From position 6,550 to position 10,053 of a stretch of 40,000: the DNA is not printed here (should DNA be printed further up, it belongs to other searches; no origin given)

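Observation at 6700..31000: Complete Dpd-type 7-deazaguanine DNA modification/restriction system carried as island cargo in two convergent operons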

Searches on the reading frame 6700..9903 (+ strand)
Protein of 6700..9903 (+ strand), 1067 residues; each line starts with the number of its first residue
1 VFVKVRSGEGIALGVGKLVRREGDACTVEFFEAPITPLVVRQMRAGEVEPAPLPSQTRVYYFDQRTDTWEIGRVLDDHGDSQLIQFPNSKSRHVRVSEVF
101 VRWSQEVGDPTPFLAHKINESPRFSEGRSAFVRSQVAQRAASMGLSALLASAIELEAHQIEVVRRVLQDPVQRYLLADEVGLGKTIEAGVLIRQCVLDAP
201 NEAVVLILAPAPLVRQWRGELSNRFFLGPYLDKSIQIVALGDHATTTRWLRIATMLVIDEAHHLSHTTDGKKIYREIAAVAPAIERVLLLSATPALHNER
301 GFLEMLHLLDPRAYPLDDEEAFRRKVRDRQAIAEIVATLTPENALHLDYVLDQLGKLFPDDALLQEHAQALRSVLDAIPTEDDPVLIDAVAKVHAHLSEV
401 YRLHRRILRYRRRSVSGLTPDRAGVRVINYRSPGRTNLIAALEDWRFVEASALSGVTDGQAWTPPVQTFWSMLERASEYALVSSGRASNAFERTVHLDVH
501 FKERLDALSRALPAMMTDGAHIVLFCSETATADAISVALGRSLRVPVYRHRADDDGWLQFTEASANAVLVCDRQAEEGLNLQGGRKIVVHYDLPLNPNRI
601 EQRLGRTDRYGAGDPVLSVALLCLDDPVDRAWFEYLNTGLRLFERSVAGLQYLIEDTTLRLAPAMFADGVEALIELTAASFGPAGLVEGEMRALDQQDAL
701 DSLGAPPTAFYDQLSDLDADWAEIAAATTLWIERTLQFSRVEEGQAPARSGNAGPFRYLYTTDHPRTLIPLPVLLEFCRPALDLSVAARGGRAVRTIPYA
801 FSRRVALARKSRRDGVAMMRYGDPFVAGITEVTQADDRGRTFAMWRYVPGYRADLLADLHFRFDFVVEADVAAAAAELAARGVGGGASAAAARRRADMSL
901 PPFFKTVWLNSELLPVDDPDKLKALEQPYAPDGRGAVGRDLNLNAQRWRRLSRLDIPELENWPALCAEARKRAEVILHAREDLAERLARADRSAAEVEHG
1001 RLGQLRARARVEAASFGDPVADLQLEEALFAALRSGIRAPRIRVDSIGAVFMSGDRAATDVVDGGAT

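Call 3: search_protein_families(library=ncbifam, proteins=[window:6700-9903:+])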
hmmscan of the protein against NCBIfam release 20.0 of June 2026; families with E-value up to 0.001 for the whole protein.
window:6700-9903:+ (1067 aa): 8 families
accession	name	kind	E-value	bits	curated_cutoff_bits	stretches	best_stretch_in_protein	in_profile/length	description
NF041062.1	DpdE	equivalog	4.5e-289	961.8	500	1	12-1054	9-1048/1048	protein DpdE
NF003426.0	PRK04914.1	equivalog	9.2e-47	159.8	576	1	88-668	89-648/959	RNA polymerase-associated protein RapA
NF038317.1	DISARM_DrmD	equivalog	1.6e-43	149.2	610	3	133-227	86-179/1021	DISARM system SNF2-like helicase DrmD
NF038318.1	DISARM_DrmD_b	equivalog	4.7e-32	111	950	2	567-645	488-565/868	DISARM system SNF2-like helicase DrmD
NF042964.1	phospholipD_antiphage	equivalog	7.5e-23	80.8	1100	2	139-225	213-301/895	phospholipase D-like domain-containing anti-phage protein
NF041790.1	anti-phage_ZorD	equivalog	1.3e-07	30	1500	1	133-226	560-659/1035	type I Zorya anti-phage system protein ZorD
NF053675.1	pilus_reg_Snf2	equivalog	4e-05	21.9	1100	0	175-222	607-651/1029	pilus expression-regulating Snf2 family helicase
TIGR04095.1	dnd_restrict_1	equivalog_domain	0.00021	20.4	600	0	152-222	6-75/451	DNA phosphorothioation system restriction enzyme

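Call 14: search_protein_families(library=pfam, max_evalue=0.001, proteins=[window:6700-9903:+])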
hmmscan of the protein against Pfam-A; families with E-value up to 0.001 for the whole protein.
window:6700-9903:+ (1067 aa): 4 families
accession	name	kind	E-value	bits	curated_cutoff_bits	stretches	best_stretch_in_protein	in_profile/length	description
PF00176.29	SNF2-rel_dom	-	3.4e-11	43.2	24.9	1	171-222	17-71/290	SNF2-related domain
PF04851.21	ResIII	-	9.2e-09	35.9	22.5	1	153-224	2-76/164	Type III restriction enzyme, res subunit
PF00270.35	DEAD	-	1.5e-07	31.8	26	1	158-295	3-161/167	DEAD/DEAH box helicase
PF00271.37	Helicase_C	-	1.6e-07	32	23.5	1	510-611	8-110/110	Helicase conserved C-terminal domain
